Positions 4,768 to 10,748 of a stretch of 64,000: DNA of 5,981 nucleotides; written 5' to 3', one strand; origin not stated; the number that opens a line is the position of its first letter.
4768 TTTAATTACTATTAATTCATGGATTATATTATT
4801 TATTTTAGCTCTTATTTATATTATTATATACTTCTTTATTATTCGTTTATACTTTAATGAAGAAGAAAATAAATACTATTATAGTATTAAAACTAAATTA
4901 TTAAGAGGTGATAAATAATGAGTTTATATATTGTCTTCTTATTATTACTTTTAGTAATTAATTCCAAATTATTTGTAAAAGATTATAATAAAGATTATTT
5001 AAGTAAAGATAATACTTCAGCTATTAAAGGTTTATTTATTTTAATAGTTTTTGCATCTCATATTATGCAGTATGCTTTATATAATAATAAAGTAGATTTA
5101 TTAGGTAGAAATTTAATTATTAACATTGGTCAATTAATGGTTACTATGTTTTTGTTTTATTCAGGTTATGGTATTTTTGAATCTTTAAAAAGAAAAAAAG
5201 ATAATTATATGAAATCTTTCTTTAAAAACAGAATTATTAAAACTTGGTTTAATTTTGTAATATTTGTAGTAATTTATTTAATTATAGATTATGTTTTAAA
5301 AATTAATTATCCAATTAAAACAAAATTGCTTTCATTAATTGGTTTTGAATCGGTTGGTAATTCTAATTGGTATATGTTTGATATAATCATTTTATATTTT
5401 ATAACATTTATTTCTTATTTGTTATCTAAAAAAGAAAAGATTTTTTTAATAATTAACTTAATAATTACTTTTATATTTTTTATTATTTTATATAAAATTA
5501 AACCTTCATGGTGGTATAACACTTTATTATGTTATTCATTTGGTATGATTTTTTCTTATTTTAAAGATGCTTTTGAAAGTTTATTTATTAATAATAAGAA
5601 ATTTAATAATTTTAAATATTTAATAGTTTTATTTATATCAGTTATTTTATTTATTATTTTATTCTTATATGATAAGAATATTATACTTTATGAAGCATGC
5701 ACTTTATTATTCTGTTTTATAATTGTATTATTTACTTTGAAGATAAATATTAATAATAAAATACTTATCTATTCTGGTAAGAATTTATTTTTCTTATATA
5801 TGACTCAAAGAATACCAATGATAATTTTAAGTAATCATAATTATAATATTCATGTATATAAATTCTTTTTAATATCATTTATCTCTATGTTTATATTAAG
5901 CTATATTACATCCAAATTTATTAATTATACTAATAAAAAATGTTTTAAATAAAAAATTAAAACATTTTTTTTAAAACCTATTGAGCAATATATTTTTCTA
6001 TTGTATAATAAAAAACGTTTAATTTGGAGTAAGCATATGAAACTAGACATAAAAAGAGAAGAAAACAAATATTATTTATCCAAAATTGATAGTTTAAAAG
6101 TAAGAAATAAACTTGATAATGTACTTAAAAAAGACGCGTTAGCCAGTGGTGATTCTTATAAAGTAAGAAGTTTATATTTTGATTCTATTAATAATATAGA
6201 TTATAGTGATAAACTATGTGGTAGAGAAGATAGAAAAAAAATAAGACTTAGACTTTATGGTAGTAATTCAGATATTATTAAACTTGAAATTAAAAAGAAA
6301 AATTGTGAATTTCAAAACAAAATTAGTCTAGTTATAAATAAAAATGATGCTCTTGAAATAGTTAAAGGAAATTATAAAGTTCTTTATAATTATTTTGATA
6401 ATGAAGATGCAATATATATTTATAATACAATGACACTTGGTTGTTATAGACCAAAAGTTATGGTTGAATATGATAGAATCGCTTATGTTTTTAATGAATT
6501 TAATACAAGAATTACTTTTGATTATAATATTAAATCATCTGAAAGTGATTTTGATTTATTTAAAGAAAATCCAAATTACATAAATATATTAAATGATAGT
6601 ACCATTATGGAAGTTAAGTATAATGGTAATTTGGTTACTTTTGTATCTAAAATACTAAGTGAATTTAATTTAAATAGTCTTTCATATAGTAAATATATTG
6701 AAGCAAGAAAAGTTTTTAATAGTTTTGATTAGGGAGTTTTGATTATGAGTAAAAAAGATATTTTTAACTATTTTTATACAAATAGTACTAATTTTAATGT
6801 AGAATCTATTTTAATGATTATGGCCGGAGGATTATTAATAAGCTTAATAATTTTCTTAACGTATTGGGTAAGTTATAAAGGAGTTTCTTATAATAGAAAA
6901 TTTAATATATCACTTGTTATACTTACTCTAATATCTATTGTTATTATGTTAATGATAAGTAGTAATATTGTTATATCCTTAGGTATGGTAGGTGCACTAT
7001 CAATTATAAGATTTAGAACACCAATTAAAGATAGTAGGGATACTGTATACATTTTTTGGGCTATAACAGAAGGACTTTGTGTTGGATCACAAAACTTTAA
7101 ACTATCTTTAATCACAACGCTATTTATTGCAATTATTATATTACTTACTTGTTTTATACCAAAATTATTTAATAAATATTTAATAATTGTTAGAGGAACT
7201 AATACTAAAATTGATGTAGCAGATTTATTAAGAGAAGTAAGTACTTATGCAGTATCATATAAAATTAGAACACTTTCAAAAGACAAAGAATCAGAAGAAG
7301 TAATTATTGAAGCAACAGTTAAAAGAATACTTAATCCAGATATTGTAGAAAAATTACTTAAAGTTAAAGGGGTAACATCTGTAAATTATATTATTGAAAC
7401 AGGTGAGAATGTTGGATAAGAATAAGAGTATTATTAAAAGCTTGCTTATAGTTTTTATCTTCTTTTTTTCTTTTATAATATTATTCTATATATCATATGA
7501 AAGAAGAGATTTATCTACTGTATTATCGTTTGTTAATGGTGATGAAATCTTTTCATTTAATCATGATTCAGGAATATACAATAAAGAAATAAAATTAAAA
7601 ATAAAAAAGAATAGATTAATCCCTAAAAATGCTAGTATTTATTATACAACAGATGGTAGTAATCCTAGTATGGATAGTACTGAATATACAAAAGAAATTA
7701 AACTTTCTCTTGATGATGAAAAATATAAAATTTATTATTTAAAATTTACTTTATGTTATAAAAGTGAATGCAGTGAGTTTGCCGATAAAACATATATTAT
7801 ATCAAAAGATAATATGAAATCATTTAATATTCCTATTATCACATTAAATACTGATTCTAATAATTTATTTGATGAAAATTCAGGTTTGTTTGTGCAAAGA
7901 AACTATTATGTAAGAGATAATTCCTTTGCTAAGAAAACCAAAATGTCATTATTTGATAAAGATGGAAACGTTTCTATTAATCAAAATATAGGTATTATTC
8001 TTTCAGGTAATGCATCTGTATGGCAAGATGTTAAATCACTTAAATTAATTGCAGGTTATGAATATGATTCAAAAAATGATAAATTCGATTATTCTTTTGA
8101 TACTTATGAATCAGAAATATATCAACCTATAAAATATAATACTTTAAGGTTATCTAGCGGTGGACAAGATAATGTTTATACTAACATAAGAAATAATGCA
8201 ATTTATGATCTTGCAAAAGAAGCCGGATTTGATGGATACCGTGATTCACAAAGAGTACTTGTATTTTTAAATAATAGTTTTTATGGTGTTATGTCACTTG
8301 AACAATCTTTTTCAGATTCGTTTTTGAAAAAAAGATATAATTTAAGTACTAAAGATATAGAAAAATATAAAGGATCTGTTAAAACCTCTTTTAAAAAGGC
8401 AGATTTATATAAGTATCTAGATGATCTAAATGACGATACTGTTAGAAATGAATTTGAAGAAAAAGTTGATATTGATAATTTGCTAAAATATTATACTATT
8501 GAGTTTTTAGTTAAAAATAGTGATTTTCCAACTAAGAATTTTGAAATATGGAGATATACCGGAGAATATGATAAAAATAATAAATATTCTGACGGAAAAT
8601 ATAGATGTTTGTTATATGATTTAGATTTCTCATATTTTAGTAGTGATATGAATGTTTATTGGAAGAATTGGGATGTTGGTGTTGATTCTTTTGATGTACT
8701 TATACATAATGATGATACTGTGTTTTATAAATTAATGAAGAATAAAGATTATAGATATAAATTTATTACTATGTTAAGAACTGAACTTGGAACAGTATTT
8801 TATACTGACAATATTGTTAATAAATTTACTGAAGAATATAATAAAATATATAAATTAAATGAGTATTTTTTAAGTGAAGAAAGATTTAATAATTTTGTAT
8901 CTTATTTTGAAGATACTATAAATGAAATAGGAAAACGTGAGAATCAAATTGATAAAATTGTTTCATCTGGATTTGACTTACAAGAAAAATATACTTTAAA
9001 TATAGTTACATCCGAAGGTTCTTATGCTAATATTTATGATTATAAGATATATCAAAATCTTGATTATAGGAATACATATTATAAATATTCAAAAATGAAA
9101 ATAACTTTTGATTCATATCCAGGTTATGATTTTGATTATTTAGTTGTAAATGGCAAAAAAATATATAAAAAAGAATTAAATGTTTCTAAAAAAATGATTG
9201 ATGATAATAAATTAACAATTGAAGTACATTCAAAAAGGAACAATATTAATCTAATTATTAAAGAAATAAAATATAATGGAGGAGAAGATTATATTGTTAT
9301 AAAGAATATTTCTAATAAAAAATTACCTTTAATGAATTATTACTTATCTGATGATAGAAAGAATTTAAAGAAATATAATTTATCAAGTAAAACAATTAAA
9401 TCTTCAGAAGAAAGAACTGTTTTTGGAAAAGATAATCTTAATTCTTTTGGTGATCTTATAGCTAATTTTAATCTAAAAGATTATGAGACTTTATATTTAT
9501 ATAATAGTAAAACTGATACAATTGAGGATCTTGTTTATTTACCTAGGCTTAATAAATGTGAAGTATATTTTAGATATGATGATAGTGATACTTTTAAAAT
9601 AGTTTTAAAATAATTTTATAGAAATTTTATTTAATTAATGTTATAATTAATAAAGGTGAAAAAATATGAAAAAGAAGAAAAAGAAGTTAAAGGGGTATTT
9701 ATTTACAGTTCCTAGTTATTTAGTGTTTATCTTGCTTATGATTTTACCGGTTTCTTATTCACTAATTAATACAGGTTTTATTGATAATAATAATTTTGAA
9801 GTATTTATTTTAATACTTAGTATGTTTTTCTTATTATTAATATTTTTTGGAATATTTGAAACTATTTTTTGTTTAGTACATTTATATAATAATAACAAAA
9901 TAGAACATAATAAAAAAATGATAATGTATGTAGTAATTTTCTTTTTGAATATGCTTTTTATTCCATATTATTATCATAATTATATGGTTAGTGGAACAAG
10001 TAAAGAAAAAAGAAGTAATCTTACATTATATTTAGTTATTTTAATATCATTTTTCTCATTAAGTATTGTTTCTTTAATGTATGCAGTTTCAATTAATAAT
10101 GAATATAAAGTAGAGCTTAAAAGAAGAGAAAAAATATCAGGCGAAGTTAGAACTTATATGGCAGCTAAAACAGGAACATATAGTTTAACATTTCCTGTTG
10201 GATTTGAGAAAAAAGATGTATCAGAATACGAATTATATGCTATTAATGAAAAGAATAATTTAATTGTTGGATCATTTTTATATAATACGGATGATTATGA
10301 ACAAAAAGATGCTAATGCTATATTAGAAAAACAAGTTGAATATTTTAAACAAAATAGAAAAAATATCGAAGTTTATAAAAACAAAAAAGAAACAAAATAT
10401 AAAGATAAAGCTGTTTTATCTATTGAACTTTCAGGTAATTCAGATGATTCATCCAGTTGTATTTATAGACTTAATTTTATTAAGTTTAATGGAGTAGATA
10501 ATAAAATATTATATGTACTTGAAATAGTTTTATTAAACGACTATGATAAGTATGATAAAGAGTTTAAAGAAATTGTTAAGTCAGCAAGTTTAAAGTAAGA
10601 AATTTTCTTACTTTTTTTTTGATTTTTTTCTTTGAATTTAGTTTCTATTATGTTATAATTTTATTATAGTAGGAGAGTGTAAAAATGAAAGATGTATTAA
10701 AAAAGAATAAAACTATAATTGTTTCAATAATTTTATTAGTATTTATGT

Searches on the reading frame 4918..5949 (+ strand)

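Call 10: search_protein_families(library=pfam, proteins=[window:4918-5949:+], max_evalue=0.001)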
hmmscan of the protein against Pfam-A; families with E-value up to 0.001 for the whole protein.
window:4918-5949:+ (344 aa): 1 family
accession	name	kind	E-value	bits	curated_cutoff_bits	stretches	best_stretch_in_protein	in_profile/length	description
PF01757.29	Acyl_transf_3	-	1.3e-14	54.5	31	1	35-332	6-325/326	Acyltransferase domain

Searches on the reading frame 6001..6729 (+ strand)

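Call 10: search_protein_families(library=pfam, proteins=[window:6001-6729:+], max_evalue=0.001)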
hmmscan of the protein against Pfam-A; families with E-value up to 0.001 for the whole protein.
window:6001-6729:+ (243 aa): 1 family
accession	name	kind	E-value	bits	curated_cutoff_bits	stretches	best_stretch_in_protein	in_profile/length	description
PF09359.15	VTC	-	1.8e-32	113.2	23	1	18-239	1-234/235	VTC domain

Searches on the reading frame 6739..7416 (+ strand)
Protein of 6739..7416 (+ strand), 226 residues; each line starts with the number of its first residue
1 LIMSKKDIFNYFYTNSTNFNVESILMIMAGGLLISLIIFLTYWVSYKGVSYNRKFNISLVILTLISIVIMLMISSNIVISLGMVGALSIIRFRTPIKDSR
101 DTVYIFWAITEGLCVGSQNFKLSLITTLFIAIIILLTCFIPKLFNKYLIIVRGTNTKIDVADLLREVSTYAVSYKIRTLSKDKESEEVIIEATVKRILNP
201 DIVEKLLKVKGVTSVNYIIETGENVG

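Call 10: search_protein_families(library=pfam, proteins=[window:6739-7416:+], max_evalue=0.001)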
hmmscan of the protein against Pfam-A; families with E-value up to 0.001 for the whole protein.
window:6739-7416:+ (226 aa): 1 family
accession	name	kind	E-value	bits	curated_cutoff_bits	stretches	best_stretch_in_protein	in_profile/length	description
PF16316.10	DUF4956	-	4.3e-11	43.3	30.6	1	38-137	5-107/169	Domain of unknown function (DUF4956)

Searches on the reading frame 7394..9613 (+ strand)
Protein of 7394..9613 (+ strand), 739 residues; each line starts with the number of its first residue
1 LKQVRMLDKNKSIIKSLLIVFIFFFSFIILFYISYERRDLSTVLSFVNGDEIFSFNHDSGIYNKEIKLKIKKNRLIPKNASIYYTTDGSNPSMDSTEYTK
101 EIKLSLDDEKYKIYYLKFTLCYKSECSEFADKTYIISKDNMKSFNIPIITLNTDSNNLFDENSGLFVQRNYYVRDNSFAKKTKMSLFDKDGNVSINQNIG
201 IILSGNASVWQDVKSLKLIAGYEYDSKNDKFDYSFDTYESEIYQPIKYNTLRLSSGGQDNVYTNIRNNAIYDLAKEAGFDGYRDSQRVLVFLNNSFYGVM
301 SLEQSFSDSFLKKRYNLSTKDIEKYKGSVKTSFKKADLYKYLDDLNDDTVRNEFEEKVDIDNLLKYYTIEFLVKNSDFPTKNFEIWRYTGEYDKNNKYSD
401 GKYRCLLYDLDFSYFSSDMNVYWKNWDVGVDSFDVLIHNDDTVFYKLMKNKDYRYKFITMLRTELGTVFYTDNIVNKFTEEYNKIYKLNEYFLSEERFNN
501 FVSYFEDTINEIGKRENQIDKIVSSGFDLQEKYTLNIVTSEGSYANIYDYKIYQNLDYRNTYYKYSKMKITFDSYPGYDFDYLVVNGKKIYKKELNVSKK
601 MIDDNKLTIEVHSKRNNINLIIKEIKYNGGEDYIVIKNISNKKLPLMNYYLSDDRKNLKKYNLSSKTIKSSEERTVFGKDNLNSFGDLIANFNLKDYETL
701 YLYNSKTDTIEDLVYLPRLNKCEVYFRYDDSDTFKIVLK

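Call 10: search_protein_families(library=pfam, proteins=[window:7394-9610:+], max_evalue=0.001)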
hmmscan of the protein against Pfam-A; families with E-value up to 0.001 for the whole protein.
window:7394-9610:+ (739 aa): 4 families
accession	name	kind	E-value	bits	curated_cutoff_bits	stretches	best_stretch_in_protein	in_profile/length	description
PF08757.17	CotH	-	1.3e-11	45.1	23.8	1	213-488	13-287/322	CotH kinase protein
PF13290.12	CHB_HEX_C_1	-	3.2e-10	40.2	22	1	58-113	2-53/67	Chitobiase/beta-hexosaminidase C-terminal domain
PF13287.12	Fn3_assoc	-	2.7e-07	31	23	1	78-106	8-36/59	Fn3 associated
PF00932.25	LTD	-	3.6e-06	27.7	34.3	1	616-713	4-105/109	Lamin Tail Domain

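Call 23: find_encoding_contigs(protein=window:7394-9613:+, flank=10000, max_places=3)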
Protein window:7394-9613:+ (739 aa): no gene with exactly this product is on record in the collection.

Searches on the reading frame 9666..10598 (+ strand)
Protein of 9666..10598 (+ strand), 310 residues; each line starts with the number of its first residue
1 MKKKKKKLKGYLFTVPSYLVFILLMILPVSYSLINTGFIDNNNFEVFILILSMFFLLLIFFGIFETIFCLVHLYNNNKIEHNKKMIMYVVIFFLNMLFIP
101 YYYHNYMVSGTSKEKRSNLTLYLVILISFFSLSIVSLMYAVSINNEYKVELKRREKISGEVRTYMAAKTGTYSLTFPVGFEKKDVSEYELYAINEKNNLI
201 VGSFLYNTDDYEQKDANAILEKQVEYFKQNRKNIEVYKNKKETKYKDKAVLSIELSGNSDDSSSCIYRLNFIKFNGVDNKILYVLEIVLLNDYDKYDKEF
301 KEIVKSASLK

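Call 10: search_protein_families(library=pfam, proteins=[window:9666-10595:+], max_evalue=0.001)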
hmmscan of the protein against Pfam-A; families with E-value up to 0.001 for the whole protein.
window:9666-10595:+ (310 aa): 0 families

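Call 39: search_protein_families(library=ncbifam, proteins=[window:9666-10595:+], max_evalue=0.01)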
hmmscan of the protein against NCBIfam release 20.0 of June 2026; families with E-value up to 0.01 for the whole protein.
window:9666-10595:+ (310 aa): 0 families

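Call 55: find_encoding_contigs(protein=window:9666-10598:+, flank=10000, max_places=6)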
Protein window:9666-10598:+ (310 aa): 12 contigs read that carry it; 6 places shown.
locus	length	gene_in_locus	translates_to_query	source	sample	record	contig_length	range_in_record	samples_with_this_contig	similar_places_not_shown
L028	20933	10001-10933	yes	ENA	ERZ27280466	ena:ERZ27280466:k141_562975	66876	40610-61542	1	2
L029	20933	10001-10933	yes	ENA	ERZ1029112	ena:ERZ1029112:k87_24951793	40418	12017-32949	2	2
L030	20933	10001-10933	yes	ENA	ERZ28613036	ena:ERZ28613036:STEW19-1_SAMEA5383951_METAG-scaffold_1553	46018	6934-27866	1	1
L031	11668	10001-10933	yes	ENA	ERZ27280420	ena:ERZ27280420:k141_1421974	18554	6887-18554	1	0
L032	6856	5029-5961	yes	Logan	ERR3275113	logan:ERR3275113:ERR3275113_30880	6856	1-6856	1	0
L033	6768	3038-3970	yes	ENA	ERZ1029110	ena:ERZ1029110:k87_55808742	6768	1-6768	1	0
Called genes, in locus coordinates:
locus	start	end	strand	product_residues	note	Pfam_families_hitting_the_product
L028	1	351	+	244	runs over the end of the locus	PF00535:Glycos_transf_2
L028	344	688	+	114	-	PF10066:DUF2304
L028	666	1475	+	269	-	PF00535:Glycos_transf_2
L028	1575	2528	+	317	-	PF00535:Glycos_transf_2, PF10111:Glyco_tranf_2_2, PF13641:Glyco_tranf_2_3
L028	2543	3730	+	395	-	PF04464:Glyphos_transf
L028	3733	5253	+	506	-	PF01943:Polysacc_synt, PF13440:Polysacc_synt_3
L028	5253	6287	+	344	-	PF01757:Acyl_transf_3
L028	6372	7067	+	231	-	PF09359:VTC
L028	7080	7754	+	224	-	PF16316:DUF4956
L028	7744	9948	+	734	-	PF13287:Fn3_assoc, PF13290:CHB_HEX_C_1, PF08757:CotH, PF00932:LTD (weak)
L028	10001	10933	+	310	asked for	-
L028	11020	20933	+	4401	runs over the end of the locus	PF09479:Flg_new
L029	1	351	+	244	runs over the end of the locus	PF00535:Glycos_transf_2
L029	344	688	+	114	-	PF10066:DUF2304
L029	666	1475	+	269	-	PF00535:Glycos_transf_2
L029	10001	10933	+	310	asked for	-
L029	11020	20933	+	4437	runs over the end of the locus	PF09479:Flg_new, PF13385:Laminin_G_3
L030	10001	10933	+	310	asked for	-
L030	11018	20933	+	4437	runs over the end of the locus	PF09479:Flg_new, PF13385:Laminin_G_3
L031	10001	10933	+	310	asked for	-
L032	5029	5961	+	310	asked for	-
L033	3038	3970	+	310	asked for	-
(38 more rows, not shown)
